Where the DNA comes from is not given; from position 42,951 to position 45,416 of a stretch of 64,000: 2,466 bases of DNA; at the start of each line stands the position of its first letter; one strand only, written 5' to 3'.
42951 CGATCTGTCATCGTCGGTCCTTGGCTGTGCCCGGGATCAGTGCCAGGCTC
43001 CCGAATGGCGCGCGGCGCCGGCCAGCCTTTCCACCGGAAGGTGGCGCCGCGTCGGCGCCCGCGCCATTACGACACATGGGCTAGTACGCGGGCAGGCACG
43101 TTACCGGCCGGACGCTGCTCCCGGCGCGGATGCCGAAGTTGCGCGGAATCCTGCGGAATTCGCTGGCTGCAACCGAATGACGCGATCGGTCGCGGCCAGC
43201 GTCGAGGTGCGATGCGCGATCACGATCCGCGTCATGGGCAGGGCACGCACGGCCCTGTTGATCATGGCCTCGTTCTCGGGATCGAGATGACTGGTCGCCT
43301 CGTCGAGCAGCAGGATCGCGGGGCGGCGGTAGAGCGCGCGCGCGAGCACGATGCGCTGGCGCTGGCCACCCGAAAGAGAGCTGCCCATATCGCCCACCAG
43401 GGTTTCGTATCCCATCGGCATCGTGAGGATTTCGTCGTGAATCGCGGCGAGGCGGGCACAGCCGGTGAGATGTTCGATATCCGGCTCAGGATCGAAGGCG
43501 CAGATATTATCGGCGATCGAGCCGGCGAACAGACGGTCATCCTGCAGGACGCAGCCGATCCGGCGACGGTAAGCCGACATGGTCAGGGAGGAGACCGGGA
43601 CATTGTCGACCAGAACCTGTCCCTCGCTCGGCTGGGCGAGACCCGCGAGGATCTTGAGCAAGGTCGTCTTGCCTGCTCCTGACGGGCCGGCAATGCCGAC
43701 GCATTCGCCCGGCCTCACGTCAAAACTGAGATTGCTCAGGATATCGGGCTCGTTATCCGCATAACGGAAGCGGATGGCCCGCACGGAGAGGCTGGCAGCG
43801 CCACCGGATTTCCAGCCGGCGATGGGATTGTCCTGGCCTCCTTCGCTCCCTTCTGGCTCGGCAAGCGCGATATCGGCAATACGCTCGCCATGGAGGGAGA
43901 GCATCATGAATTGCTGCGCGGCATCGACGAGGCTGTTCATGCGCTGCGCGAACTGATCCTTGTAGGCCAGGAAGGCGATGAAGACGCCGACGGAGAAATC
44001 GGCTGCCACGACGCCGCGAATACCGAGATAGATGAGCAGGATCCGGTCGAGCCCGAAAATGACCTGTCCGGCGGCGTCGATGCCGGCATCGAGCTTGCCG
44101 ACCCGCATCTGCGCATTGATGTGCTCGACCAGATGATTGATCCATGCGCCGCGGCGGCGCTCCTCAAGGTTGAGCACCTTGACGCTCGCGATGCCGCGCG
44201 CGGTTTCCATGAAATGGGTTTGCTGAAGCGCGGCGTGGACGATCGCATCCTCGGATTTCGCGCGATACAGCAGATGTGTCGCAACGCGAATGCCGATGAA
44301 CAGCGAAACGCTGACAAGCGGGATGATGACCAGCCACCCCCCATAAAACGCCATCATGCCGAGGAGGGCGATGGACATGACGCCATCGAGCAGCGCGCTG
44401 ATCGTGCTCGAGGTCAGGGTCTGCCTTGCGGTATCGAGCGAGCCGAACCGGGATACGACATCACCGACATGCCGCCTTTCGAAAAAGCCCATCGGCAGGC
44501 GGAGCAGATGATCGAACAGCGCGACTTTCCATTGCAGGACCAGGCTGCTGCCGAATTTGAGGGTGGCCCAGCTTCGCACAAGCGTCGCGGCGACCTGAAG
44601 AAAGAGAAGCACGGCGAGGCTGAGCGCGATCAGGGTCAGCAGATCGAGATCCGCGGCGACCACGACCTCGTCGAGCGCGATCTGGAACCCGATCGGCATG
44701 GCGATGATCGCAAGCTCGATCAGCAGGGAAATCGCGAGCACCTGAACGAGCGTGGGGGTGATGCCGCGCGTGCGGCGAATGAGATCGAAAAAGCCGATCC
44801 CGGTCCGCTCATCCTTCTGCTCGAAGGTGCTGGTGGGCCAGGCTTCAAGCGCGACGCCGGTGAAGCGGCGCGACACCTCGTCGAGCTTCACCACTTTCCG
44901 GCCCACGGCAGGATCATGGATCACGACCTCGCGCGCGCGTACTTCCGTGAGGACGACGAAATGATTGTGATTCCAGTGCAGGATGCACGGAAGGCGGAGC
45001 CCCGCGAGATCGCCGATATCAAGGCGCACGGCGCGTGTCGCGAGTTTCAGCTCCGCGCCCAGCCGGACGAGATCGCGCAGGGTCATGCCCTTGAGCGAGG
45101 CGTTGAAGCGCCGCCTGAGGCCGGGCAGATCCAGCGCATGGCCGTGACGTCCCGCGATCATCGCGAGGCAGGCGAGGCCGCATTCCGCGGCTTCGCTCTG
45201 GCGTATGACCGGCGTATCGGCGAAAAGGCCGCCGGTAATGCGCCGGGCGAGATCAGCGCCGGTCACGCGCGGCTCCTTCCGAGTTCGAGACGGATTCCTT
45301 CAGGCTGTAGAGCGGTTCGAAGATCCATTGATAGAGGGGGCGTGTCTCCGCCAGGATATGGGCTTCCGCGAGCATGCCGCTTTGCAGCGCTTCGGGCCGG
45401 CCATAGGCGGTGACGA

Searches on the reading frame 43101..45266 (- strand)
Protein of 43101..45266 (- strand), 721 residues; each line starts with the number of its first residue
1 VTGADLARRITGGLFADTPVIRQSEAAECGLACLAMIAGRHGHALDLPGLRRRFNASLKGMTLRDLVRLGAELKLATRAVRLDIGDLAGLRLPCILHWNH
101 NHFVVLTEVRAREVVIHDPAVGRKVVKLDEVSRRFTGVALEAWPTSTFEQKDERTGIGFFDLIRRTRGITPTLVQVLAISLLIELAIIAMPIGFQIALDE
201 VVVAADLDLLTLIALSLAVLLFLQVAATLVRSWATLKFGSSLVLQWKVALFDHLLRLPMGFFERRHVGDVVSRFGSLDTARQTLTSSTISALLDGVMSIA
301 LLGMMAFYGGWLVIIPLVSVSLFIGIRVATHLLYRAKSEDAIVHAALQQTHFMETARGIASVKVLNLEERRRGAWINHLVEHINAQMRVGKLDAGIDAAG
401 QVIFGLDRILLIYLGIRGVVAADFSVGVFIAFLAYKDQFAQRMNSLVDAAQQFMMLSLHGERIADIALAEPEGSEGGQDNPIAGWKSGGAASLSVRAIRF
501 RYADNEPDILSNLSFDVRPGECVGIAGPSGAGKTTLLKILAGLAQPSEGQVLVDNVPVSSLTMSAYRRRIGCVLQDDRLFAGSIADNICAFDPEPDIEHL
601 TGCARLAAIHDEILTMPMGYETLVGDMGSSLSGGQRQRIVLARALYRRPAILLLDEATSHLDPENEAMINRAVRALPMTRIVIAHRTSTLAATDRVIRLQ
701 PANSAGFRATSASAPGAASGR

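Call 6: search_protein_families(library=pfam, proteins=[window:43101-45266:-], max_evalue=0.001)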
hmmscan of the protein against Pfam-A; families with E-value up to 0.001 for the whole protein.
window:43101-45266:- (721 aa): 6 families
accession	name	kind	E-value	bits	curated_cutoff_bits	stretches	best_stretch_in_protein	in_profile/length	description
PF03412.21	Peptidase_C39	-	2.1e-35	121.9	22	1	18-146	2-132/133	Peptidase C39 family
PF00005.33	ABC_tran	-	6.6e-34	117.9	25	1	510-659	1-137/137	ABC transporter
PF00664.28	ABC_membrane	-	3.2e-28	99.6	28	1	177-439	5-270/274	ABC transporter transmembrane region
PF02463.25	SMC_N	-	3.3e-06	27.1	40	1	630-701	136-213/220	RecF/RecN/SMC N terminal domain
PF13304.12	AAA_21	-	1.9e-05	25.4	27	0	523-554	2-35/304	AAA domain, putative AbiEii toxin, Type IV TA system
PF13191.12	AAA_16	-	0.0003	21.8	32.6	1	518-680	23-163/167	AAA ATPase domain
